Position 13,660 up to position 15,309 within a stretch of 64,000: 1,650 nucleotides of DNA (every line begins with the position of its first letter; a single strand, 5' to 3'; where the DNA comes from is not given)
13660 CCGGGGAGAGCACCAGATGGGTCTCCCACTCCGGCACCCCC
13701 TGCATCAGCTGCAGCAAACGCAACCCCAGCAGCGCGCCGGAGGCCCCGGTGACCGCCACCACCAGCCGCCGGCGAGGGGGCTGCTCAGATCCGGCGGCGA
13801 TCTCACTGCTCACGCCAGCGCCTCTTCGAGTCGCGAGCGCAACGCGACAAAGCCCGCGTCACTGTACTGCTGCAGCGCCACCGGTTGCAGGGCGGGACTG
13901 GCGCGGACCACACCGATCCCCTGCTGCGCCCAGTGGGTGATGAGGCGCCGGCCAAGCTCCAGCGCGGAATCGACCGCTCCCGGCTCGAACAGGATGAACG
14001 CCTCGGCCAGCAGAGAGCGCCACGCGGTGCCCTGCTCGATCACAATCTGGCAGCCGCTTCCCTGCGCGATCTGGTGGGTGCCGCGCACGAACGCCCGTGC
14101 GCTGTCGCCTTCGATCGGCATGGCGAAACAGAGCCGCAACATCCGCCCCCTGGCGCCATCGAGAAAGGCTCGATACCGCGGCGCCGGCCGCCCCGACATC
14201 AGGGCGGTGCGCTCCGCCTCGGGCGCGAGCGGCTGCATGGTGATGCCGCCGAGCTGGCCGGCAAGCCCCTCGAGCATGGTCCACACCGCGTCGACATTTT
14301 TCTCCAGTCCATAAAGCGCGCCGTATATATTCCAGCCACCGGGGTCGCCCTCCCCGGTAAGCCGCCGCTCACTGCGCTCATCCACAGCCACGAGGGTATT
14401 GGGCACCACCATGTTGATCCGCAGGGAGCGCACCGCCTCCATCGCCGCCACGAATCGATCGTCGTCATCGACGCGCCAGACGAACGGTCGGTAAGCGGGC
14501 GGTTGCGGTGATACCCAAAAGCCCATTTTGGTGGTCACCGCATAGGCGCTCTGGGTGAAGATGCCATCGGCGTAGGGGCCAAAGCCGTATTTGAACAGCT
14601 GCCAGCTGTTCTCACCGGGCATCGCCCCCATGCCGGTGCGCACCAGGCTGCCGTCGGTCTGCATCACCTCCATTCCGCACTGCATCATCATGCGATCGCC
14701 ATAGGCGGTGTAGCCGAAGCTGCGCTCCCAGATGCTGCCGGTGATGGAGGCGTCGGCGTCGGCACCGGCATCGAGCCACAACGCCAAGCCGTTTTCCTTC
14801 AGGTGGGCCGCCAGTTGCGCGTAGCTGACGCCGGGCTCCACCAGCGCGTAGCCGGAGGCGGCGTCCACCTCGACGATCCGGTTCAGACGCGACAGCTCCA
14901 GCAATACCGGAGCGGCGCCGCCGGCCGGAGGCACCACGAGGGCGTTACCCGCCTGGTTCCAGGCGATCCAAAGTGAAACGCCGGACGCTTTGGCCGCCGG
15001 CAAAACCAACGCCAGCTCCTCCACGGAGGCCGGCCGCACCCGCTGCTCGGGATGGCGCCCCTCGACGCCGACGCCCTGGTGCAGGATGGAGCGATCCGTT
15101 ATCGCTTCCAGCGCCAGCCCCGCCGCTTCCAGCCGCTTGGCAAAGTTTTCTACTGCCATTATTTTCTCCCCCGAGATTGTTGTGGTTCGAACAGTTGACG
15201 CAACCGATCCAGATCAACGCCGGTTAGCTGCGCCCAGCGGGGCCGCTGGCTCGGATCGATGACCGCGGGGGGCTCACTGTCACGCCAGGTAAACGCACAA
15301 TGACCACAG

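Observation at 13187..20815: Eight-gene operon joining a flavocytochrome phenol side-chain oxidase to a prFMN decarboxylase: candidate O2-independent side-chain stripping pathway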

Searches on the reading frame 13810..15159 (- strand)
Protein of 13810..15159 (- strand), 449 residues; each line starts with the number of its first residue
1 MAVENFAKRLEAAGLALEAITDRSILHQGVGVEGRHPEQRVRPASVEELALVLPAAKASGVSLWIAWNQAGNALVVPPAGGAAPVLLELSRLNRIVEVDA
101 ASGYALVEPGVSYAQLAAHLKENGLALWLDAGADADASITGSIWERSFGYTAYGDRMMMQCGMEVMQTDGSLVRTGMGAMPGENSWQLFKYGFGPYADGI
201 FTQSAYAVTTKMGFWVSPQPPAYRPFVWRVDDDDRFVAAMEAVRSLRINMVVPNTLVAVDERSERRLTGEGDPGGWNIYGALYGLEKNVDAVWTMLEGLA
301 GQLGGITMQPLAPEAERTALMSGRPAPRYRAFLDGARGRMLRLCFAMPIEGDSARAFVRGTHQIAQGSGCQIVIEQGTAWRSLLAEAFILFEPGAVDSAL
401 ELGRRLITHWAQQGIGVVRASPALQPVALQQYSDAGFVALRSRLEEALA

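Call 3: search_protein_families(library=pfam, proteins=[window:13810-15159:-])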
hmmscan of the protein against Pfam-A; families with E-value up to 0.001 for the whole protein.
window:13810-15159:- (449 aa): 1 family
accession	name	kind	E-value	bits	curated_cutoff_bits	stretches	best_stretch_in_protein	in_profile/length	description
PF01565.28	FAD_binding_4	-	3.2e-20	72.7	26.4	1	37-176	1-139/139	FAD binding domain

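Call 4: search_protein_families(library=ncbifam, proteins=[window:13810-15159:-])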
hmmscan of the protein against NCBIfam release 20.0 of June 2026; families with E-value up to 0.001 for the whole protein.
window:13810-15159:- (449 aa): 4 families
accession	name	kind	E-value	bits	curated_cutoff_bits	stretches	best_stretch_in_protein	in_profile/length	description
TIGR00387.1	glcD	equivalog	1.4e-12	47.2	567.9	1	82-263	41-214/413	glycolate oxidase subunit GlcD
NF008408.0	PRK11230.1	equivalog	3.3e-06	25.9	897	1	40-265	59-273/499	glycolate oxidase subunit GlcD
TIGR01678.1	FAD_lactone_ox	subfamily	3.4e-06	26.2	396.8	1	36-174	14-148/438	sugar 1,4-lactone oxidase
TIGR01679.1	bact_FAD_ox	subfamily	0.0001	21.4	292.25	1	31-143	6-110/419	FAD-linked oxidoreductase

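Call 6: search_solved_structures(query=window:13810-15159:-, max_evalue=0.001, show_alignments=1)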
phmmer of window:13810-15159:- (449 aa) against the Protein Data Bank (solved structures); distinct sequences matched with E-value up to 0.001: 39.
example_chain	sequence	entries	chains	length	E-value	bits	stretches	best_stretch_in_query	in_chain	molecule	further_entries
8s7t_A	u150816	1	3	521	7.1e-65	222.8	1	36-255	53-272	Oxidoreductase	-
8s7r_A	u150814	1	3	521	1.3e-64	221.9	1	36-255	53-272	Oxidoreductase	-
8s7p_A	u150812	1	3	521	1.4e-64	221.8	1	36-255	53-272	Oxidoreductase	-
8s7s_A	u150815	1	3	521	1.4e-64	221.8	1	36-255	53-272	Oxidoreductase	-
8s7q_A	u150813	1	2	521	2.4e-64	221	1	36-255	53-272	Oxidoreductase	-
8s7w_A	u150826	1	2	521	2.5e-64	221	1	36-255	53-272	Oxidoreductase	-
8s7n_A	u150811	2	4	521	3.3e-64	220.6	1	36-255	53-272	Oxidoreductase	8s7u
9ffk_A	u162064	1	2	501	4.4e-59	203.7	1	37-255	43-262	FAD-binding oxidoreductase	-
9fge_A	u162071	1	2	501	4.8e-59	203.6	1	37-255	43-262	FAD-binding oxidoreductase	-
1wve_A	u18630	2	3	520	1.1e-58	202.4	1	37-259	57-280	4-cresol dehydrogenase [hydroxylating] flavoprotein subunit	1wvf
1dii_A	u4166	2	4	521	1.1e-58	202.4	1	37-259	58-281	P-CRESOL METHYLHYDROXYLASE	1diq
8bam_A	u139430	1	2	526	2.3e-46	161.8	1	32-251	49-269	Probable vanillyl-alcohol oxidase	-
7ywv_A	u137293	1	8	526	2.3e-46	161.8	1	32-251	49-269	Probable vanillyl-alcohol oxidase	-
8bap_A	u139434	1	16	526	2.7e-46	161.6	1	32-251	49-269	Probable vanillyl-alcohol oxidase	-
7ywu_A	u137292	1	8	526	2.7e-46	161.6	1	32-251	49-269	Probable vanillyl-alcohol oxidase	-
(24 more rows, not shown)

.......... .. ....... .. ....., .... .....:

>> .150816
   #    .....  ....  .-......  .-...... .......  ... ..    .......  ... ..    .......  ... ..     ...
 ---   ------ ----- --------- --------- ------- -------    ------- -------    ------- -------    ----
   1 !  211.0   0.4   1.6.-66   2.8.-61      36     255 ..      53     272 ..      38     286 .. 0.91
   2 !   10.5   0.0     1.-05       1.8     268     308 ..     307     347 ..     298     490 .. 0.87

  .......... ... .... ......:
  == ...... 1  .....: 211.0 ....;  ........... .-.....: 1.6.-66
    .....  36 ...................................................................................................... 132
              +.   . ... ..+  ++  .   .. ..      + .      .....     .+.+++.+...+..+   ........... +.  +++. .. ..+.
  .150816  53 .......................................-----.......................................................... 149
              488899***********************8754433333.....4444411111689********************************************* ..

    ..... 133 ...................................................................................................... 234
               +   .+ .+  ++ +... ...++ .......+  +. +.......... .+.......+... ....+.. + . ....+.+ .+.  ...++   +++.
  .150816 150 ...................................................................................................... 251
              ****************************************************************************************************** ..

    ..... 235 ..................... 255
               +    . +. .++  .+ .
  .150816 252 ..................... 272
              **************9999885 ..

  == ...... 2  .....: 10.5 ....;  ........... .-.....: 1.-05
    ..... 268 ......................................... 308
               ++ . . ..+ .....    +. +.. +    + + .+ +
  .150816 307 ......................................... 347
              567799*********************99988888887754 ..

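Call 13: find_encoding_contigs(protein=window:13810-15159:-, flank=10000, max_places=6)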
Protein window:13810-15159:- (449 aa): 23 contigs read that carry it; 6 places shown.
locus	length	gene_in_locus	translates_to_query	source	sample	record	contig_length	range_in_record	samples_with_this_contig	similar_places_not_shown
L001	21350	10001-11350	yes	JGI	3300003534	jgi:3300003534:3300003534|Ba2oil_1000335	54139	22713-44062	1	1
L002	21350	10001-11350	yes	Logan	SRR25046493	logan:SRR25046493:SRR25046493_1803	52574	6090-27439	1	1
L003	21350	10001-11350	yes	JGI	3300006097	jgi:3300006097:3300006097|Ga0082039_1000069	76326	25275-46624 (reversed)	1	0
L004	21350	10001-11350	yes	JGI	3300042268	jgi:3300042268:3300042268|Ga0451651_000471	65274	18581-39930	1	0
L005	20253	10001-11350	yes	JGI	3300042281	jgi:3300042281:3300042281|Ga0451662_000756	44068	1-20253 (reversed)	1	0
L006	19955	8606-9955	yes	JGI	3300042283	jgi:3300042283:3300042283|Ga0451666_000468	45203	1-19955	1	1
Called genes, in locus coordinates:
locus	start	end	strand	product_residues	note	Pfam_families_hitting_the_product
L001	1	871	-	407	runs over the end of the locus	PF13535:ATP-grasp_4 (faint)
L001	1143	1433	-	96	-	PF17680:FlgO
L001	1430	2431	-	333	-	-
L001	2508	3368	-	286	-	PF27523:PSD, PF02666:PS_Dcarbxylase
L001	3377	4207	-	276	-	PF00581:Rhodanese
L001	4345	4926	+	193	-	-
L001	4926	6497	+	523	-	PF01565:FAD_binding_4, PF02913:FAD-oxidase_C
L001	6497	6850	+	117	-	PF13442:Cytochrome_CBB3, PF00034:Cytochrom_C (weak)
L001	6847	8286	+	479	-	PF00171:Aldedh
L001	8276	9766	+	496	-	PF20695:UbiD_N, PF01977:UbiD, PF20696:UbiD_C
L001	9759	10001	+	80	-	PF26358:EcdD_BsdD_detox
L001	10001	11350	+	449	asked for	PF01565:FAD_binding_4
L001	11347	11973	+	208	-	PF02441:Flavoprotein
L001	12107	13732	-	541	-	PF08668:HDOD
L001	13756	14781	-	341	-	PF03193:RsgA_GTPase, PF01926:MMR_HSR1 (weak)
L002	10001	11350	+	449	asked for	PF01565:FAD_binding_4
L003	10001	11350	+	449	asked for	PF01565:FAD_binding_4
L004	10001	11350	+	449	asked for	PF01565:FAD_binding_4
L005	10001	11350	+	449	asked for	PF01565:FAD_binding_4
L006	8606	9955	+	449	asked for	PF01565:FAD_binding_4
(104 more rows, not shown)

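Call 15: find_homologous_proteins(query=window:13810-15159:-, max_evalue=1e-10)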
Query window:13810-15159:- (449 aa): 1420 proteins with E <= 1e-10 among 8000 candidates; the best 120 are listed.
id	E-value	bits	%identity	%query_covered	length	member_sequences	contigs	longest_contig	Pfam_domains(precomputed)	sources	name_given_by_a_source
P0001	1.6e-296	1001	100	100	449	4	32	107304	PF01565.29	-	-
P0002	1.9e-217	741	73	100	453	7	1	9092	PF01565.29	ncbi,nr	ncbi:MAG: FAD-dependent oxidoreductase [Pseudomonadota bacterium]|nr:FAD-dependent oxidoreductase [P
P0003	4.3e-215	733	73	100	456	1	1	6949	PF01565.29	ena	-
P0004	8.5e-209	712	71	100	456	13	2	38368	PF01565.29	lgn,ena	-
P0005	3.4e-207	707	71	100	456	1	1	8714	PF01565.29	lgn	-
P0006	9.3e-206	702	70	100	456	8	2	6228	PF01565.29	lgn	-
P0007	8.9e-204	695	69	100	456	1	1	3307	PF01565.29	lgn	-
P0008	7.9e-202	689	70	100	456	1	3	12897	PF01565.29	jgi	-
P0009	1.2e-201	688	69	100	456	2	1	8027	PF01565.29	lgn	-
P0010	4.4e-197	673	66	100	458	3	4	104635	PF01565.29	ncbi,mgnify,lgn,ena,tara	mgnify:CR=1 FL=1|tara:strand:- start:395 stop:1771 length:1377 start_codon:yes stop_codon:yes gene_t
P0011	4.3e-196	670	68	100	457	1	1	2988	PF01565.29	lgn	-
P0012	1.2e-178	613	63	100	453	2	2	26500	PF01565.29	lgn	-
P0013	1.3e-178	613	62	100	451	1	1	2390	PF01565.29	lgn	-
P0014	3.6e-177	608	61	100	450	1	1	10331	PF01565.29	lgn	-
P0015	1.1e-175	603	61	100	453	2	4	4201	PF01565.29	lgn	-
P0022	1.3e-141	491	52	99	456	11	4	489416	PF01565.29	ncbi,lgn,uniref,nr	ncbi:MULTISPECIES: FAD-binding oxidoreductase [Burkholderiaceae]|uniref:FAD-binding PCMH-type domain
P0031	5.1e-135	469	49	100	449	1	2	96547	PF01565.29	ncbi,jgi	jgi:4-cresol dehydrogenase (hydroxylating)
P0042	1.0e-87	313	40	92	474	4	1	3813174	PF01565.29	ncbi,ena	-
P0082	9.9e-79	283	35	90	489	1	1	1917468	PF01565.29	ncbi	ncbi:MAG: FAD-binding oxidoreductase [Porticoccaceae bacterium]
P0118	9.0e-73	264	35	91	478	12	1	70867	PF01565.29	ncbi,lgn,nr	ncbi:MAG: FAD-dependent oxidoreductase [Cycloclasticus sp.]|nr:FAD-dependent oxidoreductase [Cyclocl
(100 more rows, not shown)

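Call 16: find_encoding_contigs(protein=P0010, flank=10000, max_places=2)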
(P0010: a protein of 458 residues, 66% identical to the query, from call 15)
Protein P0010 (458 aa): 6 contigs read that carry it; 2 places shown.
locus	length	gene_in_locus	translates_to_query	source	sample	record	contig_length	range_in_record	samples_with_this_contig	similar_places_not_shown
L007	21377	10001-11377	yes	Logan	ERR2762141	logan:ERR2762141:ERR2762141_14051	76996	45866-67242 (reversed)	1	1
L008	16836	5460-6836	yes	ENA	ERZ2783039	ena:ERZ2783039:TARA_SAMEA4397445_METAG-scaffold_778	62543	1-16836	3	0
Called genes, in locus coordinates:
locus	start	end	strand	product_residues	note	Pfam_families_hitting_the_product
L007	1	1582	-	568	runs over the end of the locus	PF06505:XylR_N, PF02830:V4R, PF00158:Sigma54_activat, PF14532:Sigma54_activ_2, PF07724:AAA_2 (weak), PF07728:AAA_5 (weak), PF25601:AAA_lid_14, PF02954:HTH_8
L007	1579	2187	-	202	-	PF02798:GST_N, PF13417:GST_N_3, PF13409:GST_N_2, PF00043:GST_C, PF14497:GST_C_3 (weak), PF13410:GST_C_2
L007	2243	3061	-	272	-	PF00106:adh_short, PF08659:KR (weak), PF13561:adh_short_C2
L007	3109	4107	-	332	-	PF00701:DHDPS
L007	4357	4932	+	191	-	-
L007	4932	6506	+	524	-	PF01565:FAD_binding_4, PF02913:FAD-oxidase_C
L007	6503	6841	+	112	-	PF13442:Cytochrome_CBB3, PF00034:Cytochrom_C (weak)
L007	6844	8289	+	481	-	PF00171:Aldedh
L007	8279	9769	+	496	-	PF20695:UbiD_N, PF01977:UbiD, PF20696:UbiD_C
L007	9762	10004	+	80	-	PF26358:EcdD_BsdD_detox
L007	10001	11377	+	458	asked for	PF01565:FAD_binding_4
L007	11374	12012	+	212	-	PF02441:Flavoprotein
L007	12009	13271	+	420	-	PF07690:MFS_1, PF06779:MFS_4 (weak), PF05977:MFS_3, PF12832:MFS_1_like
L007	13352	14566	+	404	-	PF02515:CoA_transf_3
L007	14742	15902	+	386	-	PF02771:Acyl-CoA_dh_N, PF02770:Acyl-CoA_dh_M, PF00441:Acyl-CoA_dh_1, PF22924:ACOX_C_alpha1, PF08028:Acyl-CoA_dh_2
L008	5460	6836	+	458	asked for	PF01565:FAD_binding_4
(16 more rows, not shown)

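Call 17: find_encoding_contigs(protein=P0022, flank=10000, max_places=2)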
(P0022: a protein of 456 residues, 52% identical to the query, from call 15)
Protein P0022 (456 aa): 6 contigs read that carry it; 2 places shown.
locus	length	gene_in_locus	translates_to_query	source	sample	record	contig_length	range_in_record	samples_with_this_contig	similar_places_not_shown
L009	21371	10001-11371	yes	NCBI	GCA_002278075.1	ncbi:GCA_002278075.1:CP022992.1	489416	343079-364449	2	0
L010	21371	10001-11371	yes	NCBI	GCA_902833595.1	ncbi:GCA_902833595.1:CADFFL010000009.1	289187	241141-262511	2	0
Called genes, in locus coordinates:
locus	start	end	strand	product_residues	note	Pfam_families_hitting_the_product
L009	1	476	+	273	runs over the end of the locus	PF00106:adh_short, PF08659:KR (weak), PF13561:adh_short_C2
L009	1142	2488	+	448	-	PF00083:Sugar_tr, PF07690:MFS_1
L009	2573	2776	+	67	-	-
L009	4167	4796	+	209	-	-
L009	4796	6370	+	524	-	PF01565:FAD_binding_4, PF02913:FAD-oxidase_C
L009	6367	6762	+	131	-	PF00034:Cytochrom_C (weak), PF13442:Cytochrome_CBB3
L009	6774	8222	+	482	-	PF00171:Aldedh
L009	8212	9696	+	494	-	PF20695:UbiD_N, PF01977:UbiD, PF20696:UbiD_C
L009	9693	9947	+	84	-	PF26358:EcdD_BsdD_detox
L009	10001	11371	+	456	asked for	PF01565:FAD_binding_4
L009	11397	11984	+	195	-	PF02441:Flavoprotein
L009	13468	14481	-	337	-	PF01548:DEDD_Tnp_IS110, PF02371:Transposase_20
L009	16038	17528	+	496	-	PF02788:RuBisCO_large_N, PF00016:RuBisCO_large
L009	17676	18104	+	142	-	PF00101:RuBisCO_small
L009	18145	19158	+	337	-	PF07728:AAA_5 (weak), PF13401:AAA_22 (faint), PF00004:AAA, PF17866:AAA_lid_6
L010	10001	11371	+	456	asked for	PF01565:FAD_binding_4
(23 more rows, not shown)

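Call 18: find_encoding_contigs(protein=P0031, flank=10000, max_places=2)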
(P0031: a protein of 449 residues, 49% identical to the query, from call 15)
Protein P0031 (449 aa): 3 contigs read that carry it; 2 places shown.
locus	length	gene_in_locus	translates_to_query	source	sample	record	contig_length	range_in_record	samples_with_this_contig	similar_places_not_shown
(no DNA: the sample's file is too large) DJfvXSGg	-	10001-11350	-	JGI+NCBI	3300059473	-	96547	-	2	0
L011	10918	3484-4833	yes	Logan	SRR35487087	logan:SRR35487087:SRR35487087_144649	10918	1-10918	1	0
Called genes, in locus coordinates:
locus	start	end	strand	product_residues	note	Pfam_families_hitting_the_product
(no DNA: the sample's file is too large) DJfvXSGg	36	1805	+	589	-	PF01979:Amidohydro_1 (faint), PF07969:Amidohydro_3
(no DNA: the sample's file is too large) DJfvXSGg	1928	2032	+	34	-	-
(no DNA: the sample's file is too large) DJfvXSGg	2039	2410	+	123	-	-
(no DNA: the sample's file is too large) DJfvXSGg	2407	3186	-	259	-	PF00106:adh_short, PF13561:adh_short_C2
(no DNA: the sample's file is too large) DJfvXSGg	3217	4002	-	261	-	PF00106:adh_short, PF13561:adh_short_C2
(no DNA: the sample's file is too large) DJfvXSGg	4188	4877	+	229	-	-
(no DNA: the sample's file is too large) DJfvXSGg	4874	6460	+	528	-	PF01565:FAD_binding_4, PF02913:FAD-oxidase_C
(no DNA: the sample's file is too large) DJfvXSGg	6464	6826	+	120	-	PF13442:Cytochrome_CBB3, PF00034:Cytochrom_C (weak)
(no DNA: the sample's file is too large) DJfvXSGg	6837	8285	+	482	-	PF00171:Aldedh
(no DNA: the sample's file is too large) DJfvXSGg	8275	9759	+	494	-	PF20695:UbiD_N, PF01977:UbiD, PF20696:UbiD_C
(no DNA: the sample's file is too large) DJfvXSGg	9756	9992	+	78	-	PF26358:EcdD_BsdD_detox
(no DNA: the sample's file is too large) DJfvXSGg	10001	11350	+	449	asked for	PF01565:FAD_binding_4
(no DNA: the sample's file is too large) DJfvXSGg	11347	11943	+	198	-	PF02441:Flavoprotein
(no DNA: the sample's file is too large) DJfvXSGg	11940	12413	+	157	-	-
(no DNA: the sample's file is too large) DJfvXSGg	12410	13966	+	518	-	PF11794:HpaB_N, PF03241:HpaB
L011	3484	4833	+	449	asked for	PF01565:FAD_binding_4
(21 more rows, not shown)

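Call 28: find_encoding_contigs(protein=P0042, flank=8000, max_places=1)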
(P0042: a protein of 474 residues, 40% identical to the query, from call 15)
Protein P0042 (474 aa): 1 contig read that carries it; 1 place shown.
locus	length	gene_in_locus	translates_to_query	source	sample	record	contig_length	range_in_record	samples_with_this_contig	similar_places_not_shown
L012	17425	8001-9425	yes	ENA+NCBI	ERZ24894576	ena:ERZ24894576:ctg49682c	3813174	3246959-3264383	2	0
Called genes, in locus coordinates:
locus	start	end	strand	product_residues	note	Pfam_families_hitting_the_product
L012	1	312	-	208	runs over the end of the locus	PF08534:Redoxin (faint), PF00578:AhpC-TSA, PF02630:SCO1-SenC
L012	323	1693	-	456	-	PF03600:CitMHS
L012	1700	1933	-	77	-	-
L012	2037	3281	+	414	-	PF00355:Rieske, PF00848:Ring_hydroxyl_A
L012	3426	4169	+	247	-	PF13577:SnoaL_4, PF09360:zf-CDGSH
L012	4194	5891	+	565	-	PF01565:FAD_binding_4, PF02913:FAD-oxidase_C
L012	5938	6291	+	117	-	PF13442:Cytochrome_CBB3, PF00034:Cytochrom_C (weak)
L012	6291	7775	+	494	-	PF20695:UbiD_N, PF01977:UbiD, PF20696:UbiD_C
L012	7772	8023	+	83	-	PF26358:EcdD_BsdD_detox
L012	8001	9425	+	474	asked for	PF01565:FAD_binding_4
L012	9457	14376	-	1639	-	-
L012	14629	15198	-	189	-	PF02441:Flavoprotein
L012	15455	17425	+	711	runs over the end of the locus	PF04879:Molybdop_Fe4S4, PF00384:Molybdopterin, PF01568:Molydop_binding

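Call 29: find_encoding_contigs(protein=P0118, flank=8000, max_places=1)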
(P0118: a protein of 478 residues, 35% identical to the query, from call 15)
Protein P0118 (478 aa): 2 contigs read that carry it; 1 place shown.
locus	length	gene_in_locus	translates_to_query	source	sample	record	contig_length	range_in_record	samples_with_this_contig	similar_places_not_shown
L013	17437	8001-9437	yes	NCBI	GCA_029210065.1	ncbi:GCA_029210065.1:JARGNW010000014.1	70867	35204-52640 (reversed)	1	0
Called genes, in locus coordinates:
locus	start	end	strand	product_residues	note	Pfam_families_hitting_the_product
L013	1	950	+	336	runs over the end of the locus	PF12625:Arabinose_bd, PF12833:HTH_18, PF00165:HTH_AraC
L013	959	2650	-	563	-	PF06505:XylR_N, PF02830:V4R, PF00158:Sigma54_activat, PF14532:Sigma54_activ_2, PF07724:AAA_2 (weak), PF07728:AAA_5, PF25601:AAA_lid_14, PF02954:HTH_8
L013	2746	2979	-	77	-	-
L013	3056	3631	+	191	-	PF02441:Flavoprotein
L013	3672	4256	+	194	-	-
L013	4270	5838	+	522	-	PF01565:FAD_binding_4, PF02913:FAD-oxidase_C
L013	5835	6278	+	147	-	PF00034:Cytochrom_C (weak), PF13442:Cytochrome_CBB3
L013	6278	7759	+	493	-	PF20695:UbiD_N, PF01977:UbiD, PF20696:UbiD_C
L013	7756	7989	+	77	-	PF26358:EcdD_BsdD_detox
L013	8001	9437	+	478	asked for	PF01565:FAD_binding_4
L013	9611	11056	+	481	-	PF00171:Aldedh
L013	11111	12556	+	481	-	PF00171:Aldedh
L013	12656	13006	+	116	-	PF00581:Rhodanese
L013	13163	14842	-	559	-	PF00999:Na_H_Exchanger, PF02254:TrkA_N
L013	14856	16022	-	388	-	PF06965:Na_H_antiport_1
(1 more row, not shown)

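Call 30: find_encoding_contigs(protein=P0082, flank=8000, max_places=1)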
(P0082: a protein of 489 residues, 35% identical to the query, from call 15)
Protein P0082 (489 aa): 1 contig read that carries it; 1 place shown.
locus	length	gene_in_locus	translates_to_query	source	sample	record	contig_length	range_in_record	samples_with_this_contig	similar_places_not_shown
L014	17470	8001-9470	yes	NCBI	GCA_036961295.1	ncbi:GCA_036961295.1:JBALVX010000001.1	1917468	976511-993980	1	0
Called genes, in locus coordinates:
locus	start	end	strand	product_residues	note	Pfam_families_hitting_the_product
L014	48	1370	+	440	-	PF03349:Toluene_X, PF10677:DUF2490 (faint)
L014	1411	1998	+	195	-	PF02441:Flavoprotein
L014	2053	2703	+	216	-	-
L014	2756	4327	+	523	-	PF01565:FAD_binding_4, PF02913:FAD-oxidase_C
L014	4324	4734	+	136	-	PF13442:Cytochrome_CBB3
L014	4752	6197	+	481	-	PF00171:Aldedh, PF05893:LuxC (weak)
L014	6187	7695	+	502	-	PF20695:UbiD_N, PF01977:UbiD, PF20696:UbiD_C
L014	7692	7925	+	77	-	PF26358:EcdD_BsdD_detox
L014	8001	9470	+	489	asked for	PF01565:FAD_binding_4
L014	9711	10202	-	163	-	-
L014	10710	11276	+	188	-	-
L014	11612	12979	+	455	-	PF00116:COX2, PF00034:Cytochrom_C, PF13442:Cytochrome_CBB3 (weak), PF00034:Cytochrom_C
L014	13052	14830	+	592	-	PF00115:COX1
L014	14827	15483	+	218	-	PF00510:COX3 (faint)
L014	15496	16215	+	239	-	PF00510:COX3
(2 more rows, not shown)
